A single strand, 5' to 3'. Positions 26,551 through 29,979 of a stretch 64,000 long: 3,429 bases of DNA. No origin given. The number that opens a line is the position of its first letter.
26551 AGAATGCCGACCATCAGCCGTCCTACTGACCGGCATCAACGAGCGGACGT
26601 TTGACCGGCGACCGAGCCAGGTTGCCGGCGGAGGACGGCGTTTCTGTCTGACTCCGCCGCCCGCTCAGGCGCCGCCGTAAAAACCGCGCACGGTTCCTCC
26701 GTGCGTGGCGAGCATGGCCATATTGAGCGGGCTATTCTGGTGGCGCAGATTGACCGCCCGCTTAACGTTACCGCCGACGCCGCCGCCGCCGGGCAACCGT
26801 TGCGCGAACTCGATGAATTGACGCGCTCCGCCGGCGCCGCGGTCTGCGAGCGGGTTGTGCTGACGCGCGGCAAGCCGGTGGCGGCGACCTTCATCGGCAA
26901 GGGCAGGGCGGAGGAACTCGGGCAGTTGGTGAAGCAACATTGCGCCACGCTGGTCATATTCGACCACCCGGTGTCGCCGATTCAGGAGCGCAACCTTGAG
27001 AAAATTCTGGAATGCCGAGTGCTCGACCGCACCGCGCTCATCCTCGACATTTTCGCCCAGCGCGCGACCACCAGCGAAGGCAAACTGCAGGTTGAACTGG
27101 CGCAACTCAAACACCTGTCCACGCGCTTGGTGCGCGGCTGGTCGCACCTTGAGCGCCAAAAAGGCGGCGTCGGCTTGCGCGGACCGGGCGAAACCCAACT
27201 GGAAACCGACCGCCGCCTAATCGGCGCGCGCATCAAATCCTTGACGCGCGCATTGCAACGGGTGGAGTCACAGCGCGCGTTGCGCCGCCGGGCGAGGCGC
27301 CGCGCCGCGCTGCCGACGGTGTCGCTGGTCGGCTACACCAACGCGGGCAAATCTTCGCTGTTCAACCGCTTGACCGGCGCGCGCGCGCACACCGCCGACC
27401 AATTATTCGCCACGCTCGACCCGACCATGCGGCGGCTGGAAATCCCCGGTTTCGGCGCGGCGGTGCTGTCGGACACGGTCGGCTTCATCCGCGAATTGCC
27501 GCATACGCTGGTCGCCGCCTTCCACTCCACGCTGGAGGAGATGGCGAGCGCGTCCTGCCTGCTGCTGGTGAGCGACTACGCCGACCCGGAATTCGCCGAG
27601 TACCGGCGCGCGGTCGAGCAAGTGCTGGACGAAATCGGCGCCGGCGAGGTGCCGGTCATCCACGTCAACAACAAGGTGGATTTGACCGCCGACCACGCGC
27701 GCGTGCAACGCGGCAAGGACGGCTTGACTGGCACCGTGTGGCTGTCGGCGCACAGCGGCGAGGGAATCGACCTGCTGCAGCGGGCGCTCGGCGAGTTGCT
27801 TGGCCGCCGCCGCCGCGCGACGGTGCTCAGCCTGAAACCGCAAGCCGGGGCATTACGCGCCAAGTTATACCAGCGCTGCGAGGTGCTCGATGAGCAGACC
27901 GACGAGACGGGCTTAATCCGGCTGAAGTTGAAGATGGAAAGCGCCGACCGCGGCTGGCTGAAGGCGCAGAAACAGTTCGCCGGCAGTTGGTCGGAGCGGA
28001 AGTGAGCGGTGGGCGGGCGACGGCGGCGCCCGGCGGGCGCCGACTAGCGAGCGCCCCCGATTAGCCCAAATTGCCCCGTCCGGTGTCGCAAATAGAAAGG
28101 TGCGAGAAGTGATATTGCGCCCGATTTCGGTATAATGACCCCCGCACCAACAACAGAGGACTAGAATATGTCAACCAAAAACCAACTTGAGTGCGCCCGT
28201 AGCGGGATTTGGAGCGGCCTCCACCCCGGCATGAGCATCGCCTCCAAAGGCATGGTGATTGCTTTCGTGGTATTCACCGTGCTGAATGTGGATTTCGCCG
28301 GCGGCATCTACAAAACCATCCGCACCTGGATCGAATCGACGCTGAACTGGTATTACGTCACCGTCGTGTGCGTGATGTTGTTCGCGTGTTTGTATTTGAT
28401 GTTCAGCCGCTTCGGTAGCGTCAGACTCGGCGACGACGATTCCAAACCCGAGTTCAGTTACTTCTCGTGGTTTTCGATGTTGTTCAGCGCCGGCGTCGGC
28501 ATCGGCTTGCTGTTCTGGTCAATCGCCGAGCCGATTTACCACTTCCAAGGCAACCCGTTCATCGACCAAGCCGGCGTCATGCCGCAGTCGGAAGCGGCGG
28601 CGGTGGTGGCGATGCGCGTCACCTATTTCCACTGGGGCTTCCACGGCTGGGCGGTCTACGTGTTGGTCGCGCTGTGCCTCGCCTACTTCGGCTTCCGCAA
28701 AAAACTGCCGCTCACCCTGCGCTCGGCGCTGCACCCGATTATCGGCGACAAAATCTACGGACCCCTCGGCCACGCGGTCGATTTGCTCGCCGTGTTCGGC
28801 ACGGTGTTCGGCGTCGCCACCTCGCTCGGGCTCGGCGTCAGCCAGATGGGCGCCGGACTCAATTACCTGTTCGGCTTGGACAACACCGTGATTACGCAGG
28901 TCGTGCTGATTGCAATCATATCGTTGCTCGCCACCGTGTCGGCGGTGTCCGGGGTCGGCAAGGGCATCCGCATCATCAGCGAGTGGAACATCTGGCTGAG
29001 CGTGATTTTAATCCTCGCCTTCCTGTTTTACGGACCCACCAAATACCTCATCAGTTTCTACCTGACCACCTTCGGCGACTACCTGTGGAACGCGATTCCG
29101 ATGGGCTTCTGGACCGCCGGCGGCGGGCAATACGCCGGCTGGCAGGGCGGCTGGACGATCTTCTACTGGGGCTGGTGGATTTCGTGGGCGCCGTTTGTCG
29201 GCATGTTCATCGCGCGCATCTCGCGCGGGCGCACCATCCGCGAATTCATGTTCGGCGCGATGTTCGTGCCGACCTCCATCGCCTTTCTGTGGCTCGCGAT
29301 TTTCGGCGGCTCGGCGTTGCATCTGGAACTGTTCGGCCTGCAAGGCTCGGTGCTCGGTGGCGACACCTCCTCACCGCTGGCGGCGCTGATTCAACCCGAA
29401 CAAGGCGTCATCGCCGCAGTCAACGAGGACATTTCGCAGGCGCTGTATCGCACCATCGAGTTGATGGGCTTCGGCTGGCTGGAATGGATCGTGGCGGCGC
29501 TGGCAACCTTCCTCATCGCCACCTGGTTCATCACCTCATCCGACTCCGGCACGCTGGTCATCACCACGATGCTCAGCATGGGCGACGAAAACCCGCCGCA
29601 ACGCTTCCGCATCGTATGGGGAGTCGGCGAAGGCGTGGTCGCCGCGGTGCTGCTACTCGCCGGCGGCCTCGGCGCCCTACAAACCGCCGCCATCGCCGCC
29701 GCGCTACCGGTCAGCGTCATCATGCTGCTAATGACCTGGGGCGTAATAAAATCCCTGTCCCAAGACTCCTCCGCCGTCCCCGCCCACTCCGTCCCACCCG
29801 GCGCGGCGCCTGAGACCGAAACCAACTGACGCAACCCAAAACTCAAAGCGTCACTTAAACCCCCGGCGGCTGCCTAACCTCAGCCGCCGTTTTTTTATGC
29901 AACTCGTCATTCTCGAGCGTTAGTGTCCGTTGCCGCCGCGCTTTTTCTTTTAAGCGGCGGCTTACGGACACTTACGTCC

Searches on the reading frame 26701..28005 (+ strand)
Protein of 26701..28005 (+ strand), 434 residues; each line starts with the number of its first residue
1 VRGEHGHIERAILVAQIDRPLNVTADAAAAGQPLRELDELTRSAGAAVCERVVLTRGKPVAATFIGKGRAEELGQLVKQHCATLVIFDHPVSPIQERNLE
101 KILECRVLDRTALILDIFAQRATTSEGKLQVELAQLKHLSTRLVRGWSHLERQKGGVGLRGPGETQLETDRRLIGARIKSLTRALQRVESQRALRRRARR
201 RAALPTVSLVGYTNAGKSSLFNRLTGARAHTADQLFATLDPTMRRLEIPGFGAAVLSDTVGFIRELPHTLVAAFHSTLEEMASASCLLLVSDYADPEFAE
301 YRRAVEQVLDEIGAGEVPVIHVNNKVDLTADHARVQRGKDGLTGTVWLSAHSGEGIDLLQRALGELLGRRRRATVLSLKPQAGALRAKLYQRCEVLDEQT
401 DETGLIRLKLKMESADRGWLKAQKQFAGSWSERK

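Call 5: search_protein_families(library=pfam, proteins=[window:26701-28005:+], max_evalue=0.01)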
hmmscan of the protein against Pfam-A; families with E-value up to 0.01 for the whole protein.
window:26701-28005:+ (434 aa): 6 families
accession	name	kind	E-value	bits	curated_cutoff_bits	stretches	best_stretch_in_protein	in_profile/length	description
PF13167.11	GTP-bdg_N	-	7.2e-30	103.8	25.4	1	34-119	4-89/89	GTP-binding GTPase N-terminal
PF16360.10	GTP-bdg_M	-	1.8e-28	99.3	29.5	1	121-199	1-79/79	GTP-binding GTPase Middle Region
PF01926.29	MMR_HSR1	-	1.2e-18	67.7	21.9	1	207-325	2-113/113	50S ribosome-binding GTPase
PF02421.24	FeoB_N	-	8.6e-05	22.5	27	1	206-233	2-29/156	Ferrous iron transport protein B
PF03193.22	RsgA_GTPase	-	0.00089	19.6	30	0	205-229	107-131/174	RsgA GTPase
PF19275.4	HflX_C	-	0.0023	18.4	26.4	1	345-416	12-83/102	HflX C-terminal domain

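Call 6: search_protein_families(library=ncbifam, proteins=[window:26701-28005:+], max_evalue=0.01)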
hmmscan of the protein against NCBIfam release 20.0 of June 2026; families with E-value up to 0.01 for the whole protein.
window:26701-28005:+ (434 aa): 20 families
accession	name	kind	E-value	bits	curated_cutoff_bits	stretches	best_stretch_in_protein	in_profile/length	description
NF008280.0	PRK11058.1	equivalog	8.4e-146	486.1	441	1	32-424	25-418/426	ribosome rescue GTPase HflX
TIGR03156.1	GTP_HflX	equivalog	1.1e-138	462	216.75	1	31-366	16-350/351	GTPase HflX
TIGR03918.1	GTP_HydF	equivalog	5e-17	61.8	325.55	1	202-370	5-170/392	[FeFe] hydrogenase H-cluster maturation GTPase HydF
TIGR03594.1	GTPase_EngA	equivalog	1.9e-14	53.5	306.7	1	205-368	1-161/432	ribosome biogenesis GTPase Der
NF008956.1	PRK12299.1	equivalog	1.5e-11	43.8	300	1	204-365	158-323/327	GTPase ObgE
TIGR02729.1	Obg_CgtA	equivalog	3.3e-11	42.8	280.25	1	204-365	157-326/329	Obg family GTPase CgtA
NF008955.0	PRK12297.1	equivalog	6.5e-11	41.8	406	1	204-376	159-337/429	GTPase ObgE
NF000908.1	PRK00089.1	equivalog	1.7e-10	40.7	237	1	206-367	5-167/291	GTPase Era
NF003661.0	PRK05291.1-3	equivalog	3.5e-10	39.8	380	1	176-372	191-375/448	tRNA uridine-5-carboxymethylaminomethyl(34) synthesis GTPase MnmE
TIGR00450.1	mnmE_trmE_thdF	equivalog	3.9e-08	32.8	252.6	1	173-389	181-391/446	tRNA uridine-5-carboxymethylaminomethyl(34) synthesis GTPase MnmE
NF002828.0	PRK03003.1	equivalog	2.2e-07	29.8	631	1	193-366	29-200/477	ribosome biogenesis GTPase Der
NF008954.1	PRK12296.1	equivalog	2.8e-07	29.3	377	1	206-244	161-199/470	GTPase ObgE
TIGR00231.1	small_GTP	domain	3.6e-07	30.1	42.5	1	206-357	5-156/164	GTP-binding protein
NF007071.0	PRK09518.1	equivalog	8.9e-07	27.8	953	1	202-364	442-611/706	bifunctional cytidylate kinase/GTPase Der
NF007171.0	PRK09602.1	subfamily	4.7e-06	25.7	387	1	206-242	4-40/397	YchF-related putative GTPase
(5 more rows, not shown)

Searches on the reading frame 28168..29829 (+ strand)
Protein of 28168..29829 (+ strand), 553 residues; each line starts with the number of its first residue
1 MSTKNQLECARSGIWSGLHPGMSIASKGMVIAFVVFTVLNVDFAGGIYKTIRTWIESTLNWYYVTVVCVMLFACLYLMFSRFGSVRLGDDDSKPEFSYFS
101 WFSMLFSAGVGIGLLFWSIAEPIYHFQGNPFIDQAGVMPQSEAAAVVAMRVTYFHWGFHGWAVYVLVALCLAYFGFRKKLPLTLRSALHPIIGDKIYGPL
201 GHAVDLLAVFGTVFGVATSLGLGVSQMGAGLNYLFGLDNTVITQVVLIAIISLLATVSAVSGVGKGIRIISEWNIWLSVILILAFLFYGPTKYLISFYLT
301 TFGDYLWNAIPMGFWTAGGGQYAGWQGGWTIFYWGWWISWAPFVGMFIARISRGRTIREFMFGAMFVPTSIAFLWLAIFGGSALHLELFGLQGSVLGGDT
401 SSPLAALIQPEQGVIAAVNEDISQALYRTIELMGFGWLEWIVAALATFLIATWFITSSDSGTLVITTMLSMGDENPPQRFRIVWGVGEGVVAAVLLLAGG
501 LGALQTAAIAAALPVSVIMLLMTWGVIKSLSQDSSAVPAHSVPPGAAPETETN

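Call 5: search_protein_families(library=pfam, proteins=[window:28168-29829:+], max_evalue=0.01)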
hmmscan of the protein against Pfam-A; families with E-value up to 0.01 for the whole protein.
window:28168-29829:+ (553 aa): 1 family
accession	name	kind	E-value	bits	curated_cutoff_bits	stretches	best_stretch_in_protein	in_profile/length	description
PF02028.23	BCCT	-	3.9e-177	590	27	1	24-533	3-485/485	BCCT, betaine/carnitine/choline family transporter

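Call 6: search_protein_families(library=ncbifam, proteins=[window:28168-29829:+], max_evalue=0.01)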
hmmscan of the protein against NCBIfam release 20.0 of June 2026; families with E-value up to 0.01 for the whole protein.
window:28168-29829:+ (553 aa): 5 families
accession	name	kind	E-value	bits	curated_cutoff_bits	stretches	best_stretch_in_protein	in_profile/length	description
NF047988.1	betaine_BCCT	equivalog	1.5e-163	544.8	650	1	25-531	5-482/483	glycine betaine uptake BCCT transporter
TIGR00842.1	bcct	subfamily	2.3e-144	481.5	407.55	1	61-533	2-452/452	BCCT family transporter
NF007399.1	PRK09928.1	subfamily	5.2e-133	444.4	695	1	24-533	17-501/675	choline BCCT transporter BetT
NF002887.1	PRK03356.1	equivalog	5.8e-76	256.2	541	1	30-529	21-495/497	L-carnitine/gamma-butyrobetaine antiporter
NF007412.0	PRK09950.1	equivalog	6.4e-68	229.6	647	1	29-542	19-508/536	BCCT family transporter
